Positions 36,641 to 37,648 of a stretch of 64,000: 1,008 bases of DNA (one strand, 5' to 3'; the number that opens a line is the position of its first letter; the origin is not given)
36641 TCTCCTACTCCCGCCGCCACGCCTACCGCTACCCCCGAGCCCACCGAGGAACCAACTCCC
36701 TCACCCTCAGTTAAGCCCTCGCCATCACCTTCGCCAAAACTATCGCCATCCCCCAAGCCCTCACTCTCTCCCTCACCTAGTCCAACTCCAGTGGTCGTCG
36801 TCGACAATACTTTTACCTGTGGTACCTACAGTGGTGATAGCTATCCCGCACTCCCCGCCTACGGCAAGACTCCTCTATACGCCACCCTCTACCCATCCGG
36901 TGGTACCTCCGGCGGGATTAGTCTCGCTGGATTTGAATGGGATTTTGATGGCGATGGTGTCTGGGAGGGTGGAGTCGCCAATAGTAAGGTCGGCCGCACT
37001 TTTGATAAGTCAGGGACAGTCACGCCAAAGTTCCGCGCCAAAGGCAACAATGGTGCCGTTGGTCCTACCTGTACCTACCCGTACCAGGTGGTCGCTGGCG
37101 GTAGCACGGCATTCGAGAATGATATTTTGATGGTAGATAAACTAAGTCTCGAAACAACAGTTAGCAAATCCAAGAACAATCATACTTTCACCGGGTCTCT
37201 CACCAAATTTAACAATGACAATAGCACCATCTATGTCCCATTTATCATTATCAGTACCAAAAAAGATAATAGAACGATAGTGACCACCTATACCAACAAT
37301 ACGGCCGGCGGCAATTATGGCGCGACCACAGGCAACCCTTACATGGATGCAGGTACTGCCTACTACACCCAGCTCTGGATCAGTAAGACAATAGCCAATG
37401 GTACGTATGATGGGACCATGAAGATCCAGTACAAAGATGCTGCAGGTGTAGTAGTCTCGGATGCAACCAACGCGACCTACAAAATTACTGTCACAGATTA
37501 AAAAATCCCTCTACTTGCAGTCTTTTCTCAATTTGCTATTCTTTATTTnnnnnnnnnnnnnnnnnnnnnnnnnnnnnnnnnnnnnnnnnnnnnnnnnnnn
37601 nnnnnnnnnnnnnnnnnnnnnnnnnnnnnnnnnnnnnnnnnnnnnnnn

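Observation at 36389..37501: Membrane-anchored PT-rich linker / PKD-like surface protein embedded in the locus: candidate glycosylation substrate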

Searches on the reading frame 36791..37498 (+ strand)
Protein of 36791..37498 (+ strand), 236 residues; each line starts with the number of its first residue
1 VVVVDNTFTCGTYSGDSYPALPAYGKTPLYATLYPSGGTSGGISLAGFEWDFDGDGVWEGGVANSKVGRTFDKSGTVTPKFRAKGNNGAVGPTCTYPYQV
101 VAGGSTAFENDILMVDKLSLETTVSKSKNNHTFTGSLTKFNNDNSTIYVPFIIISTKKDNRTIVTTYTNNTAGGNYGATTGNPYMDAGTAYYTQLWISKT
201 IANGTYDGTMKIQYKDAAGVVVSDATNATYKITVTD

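Call 8: find_homologous_proteins(query=window:36791-37498:+, max_evalue=0.001)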
Query window:36791-37498:+ (236 aa): 9 proteins with E <= 0.001 among 830 candidates.
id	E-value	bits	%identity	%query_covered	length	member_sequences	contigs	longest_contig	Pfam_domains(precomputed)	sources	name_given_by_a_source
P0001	5.3e-147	506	96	100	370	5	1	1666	-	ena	-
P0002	6.3e-141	486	91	100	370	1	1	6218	-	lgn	-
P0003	4.3e-130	451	86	100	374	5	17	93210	-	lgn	-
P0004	7.7e-129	446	85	99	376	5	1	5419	-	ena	-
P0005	6.6e-128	443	83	100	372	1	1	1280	-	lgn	-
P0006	1.3e-125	436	83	100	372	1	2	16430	-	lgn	-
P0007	5.0e-123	427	81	100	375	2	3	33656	-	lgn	-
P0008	3.6e-91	323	65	99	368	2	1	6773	-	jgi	-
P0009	1.0e-87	312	62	100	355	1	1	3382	-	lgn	-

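Call 16: find_encoding_contigs(protein=P0003, flank=10000, max_places=4)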
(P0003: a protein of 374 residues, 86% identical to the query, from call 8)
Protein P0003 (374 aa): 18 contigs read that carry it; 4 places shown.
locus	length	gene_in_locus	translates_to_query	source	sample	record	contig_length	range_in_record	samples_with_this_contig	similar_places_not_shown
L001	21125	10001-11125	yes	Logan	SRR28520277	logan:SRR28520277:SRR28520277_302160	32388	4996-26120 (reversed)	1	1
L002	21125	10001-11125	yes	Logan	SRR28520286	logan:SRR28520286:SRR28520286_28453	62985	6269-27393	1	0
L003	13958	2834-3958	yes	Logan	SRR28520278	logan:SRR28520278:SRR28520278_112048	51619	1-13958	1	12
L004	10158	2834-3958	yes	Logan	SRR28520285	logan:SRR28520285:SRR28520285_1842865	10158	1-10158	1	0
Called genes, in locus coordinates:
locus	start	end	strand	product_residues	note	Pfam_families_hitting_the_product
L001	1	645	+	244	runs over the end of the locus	PF05219:DREV (faint), PF03848:TehB (weak), PF13489:Methyltransf_23, PF08241:Methyltransf_11, PF08242:Methyltransf_12, PF13649:Methyltransf_25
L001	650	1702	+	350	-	PF02350:Epimerase_2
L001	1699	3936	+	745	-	PF13439:Glyco_transf_4, PF00534:Glycos_transf_1, PF13692:Glyco_trans_1_4, PF13524:Glyco_trans_1_2, PF06662:C5-epim_C (faint), PF06917:Pectate_lyase_2 (faint), PF09492:Pec_lyase (weak), PF25840:Ulvan_lyase_N (faint)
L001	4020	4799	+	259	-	PF02475:TRM5-TYW2_MTfase (faint), PF05050:Methyltransf_21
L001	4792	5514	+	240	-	PF13489:Methyltransf_23, PF13847:Methyltransf_31, PF08241:Methyltransf_11, PF08242:Methyltransf_12, PF13649:Methyltransf_25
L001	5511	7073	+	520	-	-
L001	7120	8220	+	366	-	-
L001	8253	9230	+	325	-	PF01073:3Beta_HSD, PF01370:Epimerase, PF02719:Polysacc_synt_2, PF04321:RmlD_sub_bind, PF05368:NmrA (weak), PF13460:NAD_binding_10 (weak), PF16363:GDP_Man_Dehyd, PF07993:NAD_binding_4 (weak)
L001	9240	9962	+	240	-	PF03372:Exo_endo_phos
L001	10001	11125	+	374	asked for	-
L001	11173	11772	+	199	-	-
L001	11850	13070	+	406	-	PF01943:Polysacc_synt, PF13440:Polysacc_synt_3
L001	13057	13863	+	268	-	PF00535:Glycos_transf_2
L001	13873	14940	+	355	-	PF00534:Glycos_transf_1, PF13692:Glyco_trans_1_4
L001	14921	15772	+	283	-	PF00535:Glycos_transf_2, PF10111:Glyco_tranf_2_2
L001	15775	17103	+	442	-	PF13231:PMT_2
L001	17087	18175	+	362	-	PF13439:Glyco_transf_4, PF00534:Glycos_transf_1, PF13692:Glyco_trans_1_4, PF13524:Glyco_trans_1_2, PF20706:GT4-conflict (weak)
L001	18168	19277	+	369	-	PF13439:Glyco_transf_4, PF13579:Glyco_trans_4_4 (weak), PF20706:GT4-conflict, PF00534:Glycos_transf_1, PF13692:Glyco_trans_1_4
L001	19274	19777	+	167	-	PF00293:NUDIX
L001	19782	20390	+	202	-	PF00132:Hexapep, PF14602:Hexapep_2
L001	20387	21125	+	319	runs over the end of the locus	PF13641:Glyco_tranf_2_3, PF00535:Glycos_transf_2, PF10111:Glyco_tranf_2_2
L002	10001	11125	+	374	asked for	-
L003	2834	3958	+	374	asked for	-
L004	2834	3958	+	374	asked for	-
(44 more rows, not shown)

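Call 18: predict_structure(alignment_id=A2)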
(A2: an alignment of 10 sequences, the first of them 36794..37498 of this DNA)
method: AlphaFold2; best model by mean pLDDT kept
length: 235 residues; sequences in the alignment: 10
mean_pLDDT: 61.1   pTM: 0.45
mean pLDDT of the five models: 61.1, 58.8, 54.9, 50.3, 46.4
residues with pLDDT >= 90: 0; 70-90: 79; 50-70: 97; < 50: 59
segments of 3 or more residues with pLDDT < 50: 1-6, 11-26, 35-41, 101-112, 128-140
pLDDT, mean of each block of 10 residues (from residue 1): 47 38 44 48 65 74 55 67 68 66 32 62 62 42 70 57 65 68 60 77 86 69 72 83
secondary structure, 60 per line:
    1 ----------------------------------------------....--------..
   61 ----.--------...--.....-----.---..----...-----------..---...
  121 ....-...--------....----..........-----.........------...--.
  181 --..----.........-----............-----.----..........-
elements in order: E47-50 E74-76 E79-83 E99-101 E118-124 H137-140 E145-154 E160-168 E175-177 E189-197 E203-214 E225-234

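Call 19: find_encoding_contigs(protein=P0008, flank=10000, max_places=3)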
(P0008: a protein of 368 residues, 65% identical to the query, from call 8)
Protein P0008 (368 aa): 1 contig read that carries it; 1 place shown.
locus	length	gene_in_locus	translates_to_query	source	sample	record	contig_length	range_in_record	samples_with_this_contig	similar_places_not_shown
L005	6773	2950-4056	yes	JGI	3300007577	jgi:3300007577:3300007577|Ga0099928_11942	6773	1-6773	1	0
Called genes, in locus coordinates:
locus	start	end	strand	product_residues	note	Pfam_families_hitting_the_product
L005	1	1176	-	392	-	?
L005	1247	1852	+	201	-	-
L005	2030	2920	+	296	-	PF13310:Virulence_RhuM, PF02661:Fic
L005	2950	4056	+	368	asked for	-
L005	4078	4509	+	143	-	-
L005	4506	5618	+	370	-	PF01041:DegT_DnrJ_EryC1, PF00155:Aminotran_1_2 (weak)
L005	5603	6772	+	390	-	?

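Call 20: find_encoding_contigs(protein=P0009, flank=10000, max_places=3)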
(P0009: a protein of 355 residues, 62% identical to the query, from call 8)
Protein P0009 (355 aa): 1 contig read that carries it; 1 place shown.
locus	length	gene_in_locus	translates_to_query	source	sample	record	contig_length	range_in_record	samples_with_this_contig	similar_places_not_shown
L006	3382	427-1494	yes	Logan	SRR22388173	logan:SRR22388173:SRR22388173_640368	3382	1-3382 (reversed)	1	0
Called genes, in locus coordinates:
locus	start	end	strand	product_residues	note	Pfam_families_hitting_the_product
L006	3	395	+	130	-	?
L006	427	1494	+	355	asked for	-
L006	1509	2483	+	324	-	PF01073:3Beta_HSD, PF01370:Epimerase, PF02719:Polysacc_synt_2, PF04321:RmlD_sub_bind, PF05368:NmrA (faint), PF13460:NAD_binding_10, PF16363:GDP_Man_Dehyd, PF07993:NAD_binding_4, +1 more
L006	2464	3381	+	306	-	?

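Call 21: search_protein_representatives(alignment_id=A2)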
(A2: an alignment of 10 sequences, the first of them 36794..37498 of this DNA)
Query: 10 sequences, 235 profile positions. Proteins with E-value up to 0.001 (for the whole library): 1148; up to 1e-10: 329; up to 1e-30: 37. The best 150 are listed.
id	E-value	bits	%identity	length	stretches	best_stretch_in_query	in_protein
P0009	2.2e-122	423.6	-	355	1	1-235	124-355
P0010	3.0e-70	253.0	-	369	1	1-235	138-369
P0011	9.8e-65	234.9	-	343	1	2-235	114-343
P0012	4.8e-60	219.6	-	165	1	88-235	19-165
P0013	3.1e-59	216.9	-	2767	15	17-88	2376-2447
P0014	4.9e-59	216.3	-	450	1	3-235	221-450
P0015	1.6e-57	211.3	-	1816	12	19-95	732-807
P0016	2.1e-57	210.9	-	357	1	2-234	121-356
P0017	8.1e-55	202.5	-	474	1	4-235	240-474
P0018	4.8e-51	190.1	-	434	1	9-235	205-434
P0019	6.4e-50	186.4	-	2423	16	19-90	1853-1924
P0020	6.8e-50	186.3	-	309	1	2-235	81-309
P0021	9.6e-47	176.0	-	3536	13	18-101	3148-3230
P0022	1.5e-45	172.1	-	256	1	3-158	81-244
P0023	1.6e-43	165.5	-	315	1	2-235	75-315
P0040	2.6e-34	135.3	-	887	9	17-104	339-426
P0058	1.6e-25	106.6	-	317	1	12-235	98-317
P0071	4.1e-23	98.7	-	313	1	7-235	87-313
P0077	2.8e-22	95.9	-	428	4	19-90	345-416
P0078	3.5e-22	95.7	-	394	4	20-90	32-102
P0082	8.4e-22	94.4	-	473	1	16-234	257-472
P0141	3.4e-16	76.0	-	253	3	14-91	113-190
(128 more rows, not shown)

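Call 22: search_protein_families(library=pfam, proteins=[P0013, P0040, P0077, P0078, P0010, P0011, P0014, P0017, P0082, P0141], max_evalue=0.01)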
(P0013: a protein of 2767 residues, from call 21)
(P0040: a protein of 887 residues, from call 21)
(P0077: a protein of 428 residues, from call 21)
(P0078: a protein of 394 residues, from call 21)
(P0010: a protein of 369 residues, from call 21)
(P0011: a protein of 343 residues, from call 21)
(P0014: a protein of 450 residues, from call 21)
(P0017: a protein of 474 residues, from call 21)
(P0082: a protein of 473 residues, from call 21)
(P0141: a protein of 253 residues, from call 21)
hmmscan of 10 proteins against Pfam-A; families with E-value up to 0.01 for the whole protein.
P0013 (2767 aa): 14 families
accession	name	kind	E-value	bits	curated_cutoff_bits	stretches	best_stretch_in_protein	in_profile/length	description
PF18911.6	PKD_4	-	1.1e-155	506.5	27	15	673-737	14-79/85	PKD domain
PF00801.26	PKD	-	1.1e-106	349.4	23.5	13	666-737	3-76/80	PKD domain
PF22352.2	K319L-like_PKD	-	3.7e-58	193.9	27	7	764-832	13-83/84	K319L-like, PKD domain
PF13860.13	FlgD_ig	-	3.5e-25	88.2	27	3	2686-2750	12-77/79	FlgD Ig-like domain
PF07738.19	Sad1_UNC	-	5.2e-19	69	22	2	1280-1351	55-129/132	Sad1 / UNC-like C-terminal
PF00754.31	F5_F8_type_C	-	2.2e-16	60.6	28.2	2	1218-1347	5-126/127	F5/8 type C domain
PF08329.16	ChitinaseA_N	-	2.2e-14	53.7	21.2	0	604-659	55-110/133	Chitinase A, N-terminal domain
PF01436.27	NHL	-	9.2e-11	41.7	20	1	332-357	1-25/28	NHL repeat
PF22633.2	F5_F8_type_C_2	-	6.7e-10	39.9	27.8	0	995-1087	1-89/91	NedA-like, galactose-binding domain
PF24684.1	Vgb_lyase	-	1.6e-08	34.1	50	1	238-366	44-171/290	Virginiamycin B lyase family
PF21027.3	Sde0182_C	-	2.6e-06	28.4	27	0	2029-2101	1-72/83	Cellulose-binding protein Sde0182, C-terminal domain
PF00404.24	Dockerin_1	-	1.3e-05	25.7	22.9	1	17-71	1-56/57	Dockerin type I domain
PF10029.15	DUF2271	-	0.00036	20.7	27.3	0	2715-2757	69-111/136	Predicted periplasmic protein (DUF2271)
PF13585.12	CHU_C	-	0.0015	19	27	0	2489-2541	28-72/86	CHU_C Type IX secretion signal domain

P0040 (887 aa): 9 families
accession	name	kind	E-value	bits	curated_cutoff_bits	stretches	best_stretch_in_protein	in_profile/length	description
PF18911.6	PKD_4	-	6.3e-93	305.4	27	9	429-515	3-85/85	PKD domain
PF00801.26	PKD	-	1.5e-70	233.6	23.5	9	150-225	4-74/80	PKD domain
PF22352.2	K319L-like_PKD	-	9.3e-33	112.5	27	4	156-232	6-84/84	K319L-like, PKD domain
PF21027.3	Sde0182_C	-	4.1e-08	34.1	27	0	539-615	2-60/83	Cellulose-binding protein Sde0182, C-terminal domain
PF08329.16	ChitinaseA_N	-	5.9e-07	29.7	21.2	0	442-517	37-109/133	Chitinase A, N-terminal domain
PF20009.4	GEVED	-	6.5e-06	27.3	24.4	0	744-782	6-43/78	GEVED domain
PF18692.7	DUF5640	-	0.00023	21.4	28.5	0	358-381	5-29/85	Family of unknown function (DUF5640)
PF17963.7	Big_9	-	0.00079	20.7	23.6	0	707-791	3-88/89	Bacterial Ig domain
PF16967.11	TcfC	-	0.0024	17.9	29.4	0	106-126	43-63/68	E-set like domain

P0077 (428 aa): 10 families
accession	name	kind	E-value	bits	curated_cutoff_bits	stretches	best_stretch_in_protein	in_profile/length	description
PF18911.6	PKD_4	-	1.1e-40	138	27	4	141-227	3-85/85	PKD domain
PF00801.26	PKD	-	6.1e-28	97.1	23.5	4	51-118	8-71/80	PKD domain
PF22352.2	K319L-like_PKD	-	8.6e-16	58.2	27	1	59-128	13-84/84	K319L-like, PKD domain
PF08329.16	ChitinaseA_N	-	1.1e-09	38.5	21.2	0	289-329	71-112/133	Chitinase A, N-terminal domain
PF15418.12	DUF4625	-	0.00024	21.8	27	0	289-324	95-130/131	Domain of unknown function (DUF4625)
PF18692.7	DUF5640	-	0.00024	21.3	28.5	0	263-299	5-40/85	Family of unknown function (DUF5640)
PF05345.18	He_PIG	-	0.0013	19.6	24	0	72-128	34-95/96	Putative Ig domain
PF04234.18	CopC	-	0.0024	19.3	23.3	0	286-321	15-45/92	CopC domain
PF16967.11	TcfC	-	0.0044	17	29.4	0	103-125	43-64/68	E-set like domain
PF20009.4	GEVED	-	0.0047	18.1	24.4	0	277-325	7-54/78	GEVED domain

P0078 (394 aa): 6 families
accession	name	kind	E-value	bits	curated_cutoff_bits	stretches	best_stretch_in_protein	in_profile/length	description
PF18911.6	PKD_4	-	2.3e-63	210.7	27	4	115-203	1-83/85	PKD domain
PF00801.26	PKD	-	1.6e-47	159.9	23.5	4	128-195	10-73/80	PKD domain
PF22352.2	K319L-like_PKD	-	5.8e-21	74.7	27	4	41-110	13-84/84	K319L-like, PKD domain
PF21027.3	Sde0182_C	-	1.2e-07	32.6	27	0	41-61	1-21/83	Cellulose-binding protein Sde0182, C-terminal domain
PF07495.19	Y_Y_Y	-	8.4e-05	22.8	26.6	0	57-110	8-62/65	Y_Y_Y domain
PF15418.12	DUF4625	-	8.5e-05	23.3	27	0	38-109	54-129/131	Domain of unknown function (DUF4625)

P0010 (369 aa): 2 families
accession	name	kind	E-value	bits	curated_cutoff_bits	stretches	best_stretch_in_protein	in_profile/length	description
PF11714.13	Inhibitor_I53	-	0.0065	17.1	25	0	55-121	6-67/78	Thrombin inhibitor Madanin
PF18911.6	PKD_4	-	0.0083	16.6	27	1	180-225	33-74/85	PKD domain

P0011 (343 aa): 1 family
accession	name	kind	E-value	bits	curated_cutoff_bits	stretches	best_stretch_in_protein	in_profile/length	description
PF07155.17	ECF-ribofla_trS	-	0.0025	18.3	26.7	1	19-117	59-156/172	ECF-type riboflavin transporter, S component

P0014 (450 aa): 2 families
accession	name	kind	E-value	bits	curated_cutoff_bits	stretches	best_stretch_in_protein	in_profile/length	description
PF18933.6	PsbP_2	-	3.9e-08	33.9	27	1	51-168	39-163/184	PsbP-like protein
PF00801.26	PKD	-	0.0042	17.5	23.5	0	265-311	32-76/80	PKD domain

P0017 (474 aa): 2 families
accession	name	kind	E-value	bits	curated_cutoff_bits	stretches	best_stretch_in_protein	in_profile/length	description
PF05375.19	Pacifastin_I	-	8.4e-06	25.9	27.9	1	193-225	6-36/40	Pacifastin inhibitor (LCMII)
PF00093.24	VWC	-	0.0011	19.6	27.6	1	182-227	1-44/57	von Willebrand factor type C domain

P0082 (473 aa): 1 family
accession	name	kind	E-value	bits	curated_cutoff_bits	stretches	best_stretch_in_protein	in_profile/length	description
PF18933.6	PsbP_2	-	0.00068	20.1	27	1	51-111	4-63/184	PsbP-like protein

P0141 (253 aa): 4 families
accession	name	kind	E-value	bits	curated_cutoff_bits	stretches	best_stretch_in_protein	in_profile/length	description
PF18911.6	PKD_4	-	6.7e-23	81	27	2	111-193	3-81/85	PKD domain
PF00801.26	PKD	-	9.7e-21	74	23.5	2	27-100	4-73/80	PKD domain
PF22352.2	K319L-like_PKD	-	6.1e-13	49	27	2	128-197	13-84/84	K319L-like, PKD domain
PF08329.16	ChitinaseA_N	-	4.7e-05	23.5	21.2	0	60-109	59-108/133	Chitinase A, N-terminal domain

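Call 28: find_related_loci(query=A3, collection=genome_contigs, flank=10000)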
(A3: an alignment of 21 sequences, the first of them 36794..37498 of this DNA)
Query A3 (235 aa) in genome_contigs; peptide patterns used: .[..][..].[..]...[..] (x = any residue, [..] = any of these).
599 stretches matched a pattern (row limit reached: there are more); 30 encode a relative of the query (tblastn E <= 1e-3); 30 distinct loci.
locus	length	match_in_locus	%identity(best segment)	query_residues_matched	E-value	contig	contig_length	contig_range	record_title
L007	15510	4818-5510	44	2-235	2e-66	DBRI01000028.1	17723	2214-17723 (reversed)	MAG TPA_asm: Patescibacteria group bacterium UBA1372 UBA1372_contig_11057, whole genome shotgun sequence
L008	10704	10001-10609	31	21-235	4e-21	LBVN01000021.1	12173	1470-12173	MAG: Candidatus Woesebacteria bacterium GW2011_GWB1_38_8b UT10_C0021, whole genome shotgun sequence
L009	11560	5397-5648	33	21-100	3e-12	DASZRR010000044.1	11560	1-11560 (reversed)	MAG TPA_asm: Patescibacteria group bacterium isolate SMAG_U6029 k141_482954, whole genome shotgun sequence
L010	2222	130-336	36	19-87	6e-10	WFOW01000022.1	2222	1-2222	MAG: Gammaproteobacteria bacterium isolate S012_21 k151_121268, whole genome shotgun sequence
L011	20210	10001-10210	33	27-94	5e-9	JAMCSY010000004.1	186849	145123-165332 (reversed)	MAG: Patescibacteria group bacterium isolate FK_Sedi_A_Bin.193 NODE_63_length_186849_cov_10.4775, whole genome shotgun s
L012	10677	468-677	34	27-94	3e-8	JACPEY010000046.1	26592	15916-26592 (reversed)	MAG: Candidatus Daviesbacteria bacterium isolate NC_groundwater_347_Ag_B-0.1um_39_21 GD18-4_B1_scaffold_707418, whole ge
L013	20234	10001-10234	31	27-102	2e-7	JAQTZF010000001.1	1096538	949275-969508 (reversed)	MAG: Candidatus Daviesbacteria bacterium isolate STC_54 NODE_2_length_1096538_cov_10.617223_Sandtown_C, whole genome sho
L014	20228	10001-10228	36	24-95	5e-7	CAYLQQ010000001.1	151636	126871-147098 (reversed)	MAG TPA_asm: uncultured Pseudomonadales bacterium isolate SRP263991_co4_510 genome assembly, contig: NODE_36_length_1516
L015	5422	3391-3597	34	27-94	1e-6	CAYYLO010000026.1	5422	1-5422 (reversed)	MAG TPA_asm: uncultured Gammaproteobacteria bacterium isolate binchicken_co144_799 genome assembly, contig: NODE_31336_l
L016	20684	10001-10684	36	15-88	2e-6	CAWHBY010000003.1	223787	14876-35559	MAG: uncultured Phycisphaerae bacterium isolate MFD00905.bin.1.20 genome assembly, contig: contig_19898, whole genome sh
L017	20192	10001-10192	32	48-122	3e-6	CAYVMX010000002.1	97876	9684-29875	MAG TPA_asm: uncultured Candidatus Peribacteria bacterium isolate SRP128015_co1_480 genome assembly, contig: NODE_86_len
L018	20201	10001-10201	32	29-93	3e-6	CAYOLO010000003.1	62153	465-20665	MAG TPA_asm: uncultured Gammaproteobacteria bacterium isolate binchicken_co16_225 genome assembly, contig: NODE_809_leng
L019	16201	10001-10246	29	18-90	4e-6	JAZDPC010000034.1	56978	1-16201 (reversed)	MAG: Bacteroidota bacterium isolate MEGAHIT-group-0.816 k141_16408350, whole genome shotgun sequence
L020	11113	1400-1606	36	19-87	6e-6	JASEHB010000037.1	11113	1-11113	MAG: Desulfatibacillaceae bacterium isolate Yes70-12 NODE_2511_length_11113_cov_3.978206, whole genome shotgun sequence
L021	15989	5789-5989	31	29-93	6e-6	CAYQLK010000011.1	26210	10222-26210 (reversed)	MAG TPA_asm: uncultured Gammaproteobacteria bacterium isolate SRP286056_co1_654 genome assembly, contig: NODE_2105_lengt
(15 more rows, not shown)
